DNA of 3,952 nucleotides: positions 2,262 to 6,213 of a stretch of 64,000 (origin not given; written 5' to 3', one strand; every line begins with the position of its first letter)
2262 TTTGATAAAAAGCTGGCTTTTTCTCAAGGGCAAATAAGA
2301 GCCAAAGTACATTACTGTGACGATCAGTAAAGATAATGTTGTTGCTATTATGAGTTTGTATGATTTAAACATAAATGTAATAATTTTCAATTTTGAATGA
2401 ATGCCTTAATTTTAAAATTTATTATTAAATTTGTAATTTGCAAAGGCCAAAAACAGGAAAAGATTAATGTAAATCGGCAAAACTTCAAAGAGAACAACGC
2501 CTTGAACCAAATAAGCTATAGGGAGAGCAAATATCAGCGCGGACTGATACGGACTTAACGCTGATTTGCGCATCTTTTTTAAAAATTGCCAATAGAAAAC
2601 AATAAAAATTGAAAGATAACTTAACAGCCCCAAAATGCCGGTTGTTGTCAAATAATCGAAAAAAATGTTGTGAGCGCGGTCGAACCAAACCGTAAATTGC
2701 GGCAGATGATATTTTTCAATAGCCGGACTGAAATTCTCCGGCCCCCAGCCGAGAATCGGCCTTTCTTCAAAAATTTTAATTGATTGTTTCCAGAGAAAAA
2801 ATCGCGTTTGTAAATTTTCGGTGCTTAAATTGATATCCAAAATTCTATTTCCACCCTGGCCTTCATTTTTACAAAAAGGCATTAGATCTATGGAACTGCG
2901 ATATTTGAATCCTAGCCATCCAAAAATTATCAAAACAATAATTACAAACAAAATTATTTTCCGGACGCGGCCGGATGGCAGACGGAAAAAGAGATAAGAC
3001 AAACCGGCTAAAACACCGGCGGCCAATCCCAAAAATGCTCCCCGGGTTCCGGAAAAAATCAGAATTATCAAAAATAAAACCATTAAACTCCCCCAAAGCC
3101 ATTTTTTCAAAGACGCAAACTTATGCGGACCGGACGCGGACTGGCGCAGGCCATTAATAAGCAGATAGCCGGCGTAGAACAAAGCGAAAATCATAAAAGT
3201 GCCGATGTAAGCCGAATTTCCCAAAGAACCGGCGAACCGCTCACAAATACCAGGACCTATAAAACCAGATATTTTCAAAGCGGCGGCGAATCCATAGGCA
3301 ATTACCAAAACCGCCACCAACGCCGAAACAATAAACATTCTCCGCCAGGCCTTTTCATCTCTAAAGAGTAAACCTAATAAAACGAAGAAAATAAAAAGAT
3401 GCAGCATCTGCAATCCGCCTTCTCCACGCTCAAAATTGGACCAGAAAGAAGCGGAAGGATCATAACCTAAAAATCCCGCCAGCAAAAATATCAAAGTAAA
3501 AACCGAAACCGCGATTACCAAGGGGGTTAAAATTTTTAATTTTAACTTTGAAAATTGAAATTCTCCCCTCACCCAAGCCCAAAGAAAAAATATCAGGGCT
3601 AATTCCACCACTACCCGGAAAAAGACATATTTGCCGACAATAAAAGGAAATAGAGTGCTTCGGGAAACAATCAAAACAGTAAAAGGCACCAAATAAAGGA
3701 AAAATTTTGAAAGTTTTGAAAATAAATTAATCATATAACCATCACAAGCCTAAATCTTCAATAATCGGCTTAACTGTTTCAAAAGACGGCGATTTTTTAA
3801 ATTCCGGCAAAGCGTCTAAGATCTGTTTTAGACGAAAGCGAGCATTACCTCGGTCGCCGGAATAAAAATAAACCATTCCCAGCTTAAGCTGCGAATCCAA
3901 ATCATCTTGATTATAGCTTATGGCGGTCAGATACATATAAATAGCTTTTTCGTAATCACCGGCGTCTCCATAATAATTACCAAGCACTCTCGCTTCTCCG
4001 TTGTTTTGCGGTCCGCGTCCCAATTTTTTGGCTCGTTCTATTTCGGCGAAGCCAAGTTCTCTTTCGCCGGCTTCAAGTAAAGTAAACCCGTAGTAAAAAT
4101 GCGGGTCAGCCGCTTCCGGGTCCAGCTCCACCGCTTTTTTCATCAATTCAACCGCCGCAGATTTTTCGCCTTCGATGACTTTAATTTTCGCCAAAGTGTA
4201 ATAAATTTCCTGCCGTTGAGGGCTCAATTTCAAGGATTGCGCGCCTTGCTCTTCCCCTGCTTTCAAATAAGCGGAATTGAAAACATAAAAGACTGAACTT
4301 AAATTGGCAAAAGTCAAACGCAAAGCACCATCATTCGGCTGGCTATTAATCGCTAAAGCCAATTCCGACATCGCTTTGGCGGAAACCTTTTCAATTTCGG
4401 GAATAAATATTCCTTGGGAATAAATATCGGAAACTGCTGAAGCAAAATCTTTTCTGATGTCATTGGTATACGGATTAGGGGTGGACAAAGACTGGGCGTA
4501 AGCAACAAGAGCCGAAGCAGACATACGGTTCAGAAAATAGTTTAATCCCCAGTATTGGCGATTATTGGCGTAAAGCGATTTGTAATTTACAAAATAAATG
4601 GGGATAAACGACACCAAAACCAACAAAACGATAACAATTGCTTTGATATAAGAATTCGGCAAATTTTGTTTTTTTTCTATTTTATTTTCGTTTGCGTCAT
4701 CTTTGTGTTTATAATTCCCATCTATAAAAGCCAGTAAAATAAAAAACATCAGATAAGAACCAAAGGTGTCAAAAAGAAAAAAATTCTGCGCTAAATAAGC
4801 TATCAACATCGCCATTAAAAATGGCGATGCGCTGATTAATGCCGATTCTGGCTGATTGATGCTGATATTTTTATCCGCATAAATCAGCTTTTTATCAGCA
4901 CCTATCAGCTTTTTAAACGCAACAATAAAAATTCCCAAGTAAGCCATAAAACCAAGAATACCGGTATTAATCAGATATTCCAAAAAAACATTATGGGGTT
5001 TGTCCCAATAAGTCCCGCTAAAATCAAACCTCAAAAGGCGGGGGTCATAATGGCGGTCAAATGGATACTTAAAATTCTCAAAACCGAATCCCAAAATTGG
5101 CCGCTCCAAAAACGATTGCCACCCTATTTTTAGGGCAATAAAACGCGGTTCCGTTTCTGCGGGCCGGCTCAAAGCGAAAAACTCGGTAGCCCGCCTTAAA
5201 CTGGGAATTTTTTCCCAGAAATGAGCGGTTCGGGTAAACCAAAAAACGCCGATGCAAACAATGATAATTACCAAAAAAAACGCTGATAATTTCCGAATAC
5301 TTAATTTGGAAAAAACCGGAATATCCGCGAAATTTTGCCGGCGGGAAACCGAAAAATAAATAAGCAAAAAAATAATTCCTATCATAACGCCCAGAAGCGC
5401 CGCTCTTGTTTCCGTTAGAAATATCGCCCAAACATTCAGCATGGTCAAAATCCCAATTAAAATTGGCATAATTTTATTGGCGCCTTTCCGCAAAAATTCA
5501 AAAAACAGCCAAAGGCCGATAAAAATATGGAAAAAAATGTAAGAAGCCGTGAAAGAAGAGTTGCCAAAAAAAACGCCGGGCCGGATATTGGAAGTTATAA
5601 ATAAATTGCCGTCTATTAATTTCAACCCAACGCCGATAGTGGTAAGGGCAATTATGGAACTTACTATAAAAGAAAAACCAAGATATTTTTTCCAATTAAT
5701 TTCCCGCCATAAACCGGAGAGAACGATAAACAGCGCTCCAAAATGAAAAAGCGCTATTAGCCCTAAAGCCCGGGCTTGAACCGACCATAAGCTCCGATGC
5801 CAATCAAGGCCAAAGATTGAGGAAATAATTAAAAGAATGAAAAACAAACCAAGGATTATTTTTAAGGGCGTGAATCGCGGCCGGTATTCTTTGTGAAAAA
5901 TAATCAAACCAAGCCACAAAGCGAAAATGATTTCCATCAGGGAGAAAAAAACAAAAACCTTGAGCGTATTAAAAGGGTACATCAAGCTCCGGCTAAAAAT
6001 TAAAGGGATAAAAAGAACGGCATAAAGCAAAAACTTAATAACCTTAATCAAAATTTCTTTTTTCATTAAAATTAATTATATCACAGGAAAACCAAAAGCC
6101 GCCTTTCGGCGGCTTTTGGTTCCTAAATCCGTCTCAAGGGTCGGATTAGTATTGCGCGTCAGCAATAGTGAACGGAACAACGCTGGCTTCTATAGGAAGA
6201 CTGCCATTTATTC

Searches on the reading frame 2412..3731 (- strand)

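Call 108: search_protein_families(library=pfam, proteins=[window:2412-3731:-], max_evalue=0.00001)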
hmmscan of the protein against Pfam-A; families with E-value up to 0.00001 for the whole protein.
window:2412-3731:- (439 aa): 1 family
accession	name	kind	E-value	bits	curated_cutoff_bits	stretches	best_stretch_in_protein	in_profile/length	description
PF04932.20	Wzy_C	-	2.2e-24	86.4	31.7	1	216-373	2-149/149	O-Antigen ligase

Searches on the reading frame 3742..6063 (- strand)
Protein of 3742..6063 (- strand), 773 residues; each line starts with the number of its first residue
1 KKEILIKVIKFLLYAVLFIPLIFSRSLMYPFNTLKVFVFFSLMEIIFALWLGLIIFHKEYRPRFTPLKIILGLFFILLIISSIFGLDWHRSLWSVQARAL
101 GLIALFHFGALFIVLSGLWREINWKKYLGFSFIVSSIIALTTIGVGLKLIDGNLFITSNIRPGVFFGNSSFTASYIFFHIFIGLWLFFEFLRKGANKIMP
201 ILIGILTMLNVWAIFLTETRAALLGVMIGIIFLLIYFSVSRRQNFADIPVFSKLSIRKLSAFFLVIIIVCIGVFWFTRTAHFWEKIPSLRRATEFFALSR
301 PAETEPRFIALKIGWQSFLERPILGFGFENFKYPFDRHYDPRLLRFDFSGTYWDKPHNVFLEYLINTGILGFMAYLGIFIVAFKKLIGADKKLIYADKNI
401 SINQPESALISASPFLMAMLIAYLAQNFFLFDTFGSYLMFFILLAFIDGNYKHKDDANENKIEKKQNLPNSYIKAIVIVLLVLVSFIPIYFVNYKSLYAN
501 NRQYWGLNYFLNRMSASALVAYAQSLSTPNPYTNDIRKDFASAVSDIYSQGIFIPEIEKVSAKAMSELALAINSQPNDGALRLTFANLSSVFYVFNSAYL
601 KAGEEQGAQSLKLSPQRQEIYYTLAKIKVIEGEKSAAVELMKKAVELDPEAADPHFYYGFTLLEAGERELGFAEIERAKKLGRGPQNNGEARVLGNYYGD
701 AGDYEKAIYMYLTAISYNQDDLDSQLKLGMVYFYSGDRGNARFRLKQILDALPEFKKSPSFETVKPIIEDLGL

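Call 108: search_protein_families(library=pfam, proteins=[window:3742-6063:-], max_evalue=0.00001)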
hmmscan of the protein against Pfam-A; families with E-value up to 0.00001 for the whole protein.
window:3742-6063:- (773 aa): 6 families
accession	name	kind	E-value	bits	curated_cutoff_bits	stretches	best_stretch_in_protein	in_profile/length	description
PF04932.20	Wzy_C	-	2.8e-21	76.3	31.7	1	207-376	3-149/149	O-Antigen ligase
PF13414.12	TPR_11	-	2.4e-11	43.6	26.8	0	695-733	1-39/42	TPR repeat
PF13181.12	TPR_8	-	4.3e-08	33.1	25.7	0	619-650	2-33/34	Tetratricopeptide repeat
PF14559.12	TPR_19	-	6.3e-08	33.3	25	0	700-753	3-56/68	Tetratricopeptide repeat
PF13431.12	TPR_17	-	7e-08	32.6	24.4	0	640-667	1-28/34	Tetratricopeptide repeat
PF07719.23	TPR_2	-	7.6e-08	32.3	27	0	694-720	7-33/34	Tetratricopeptide repeat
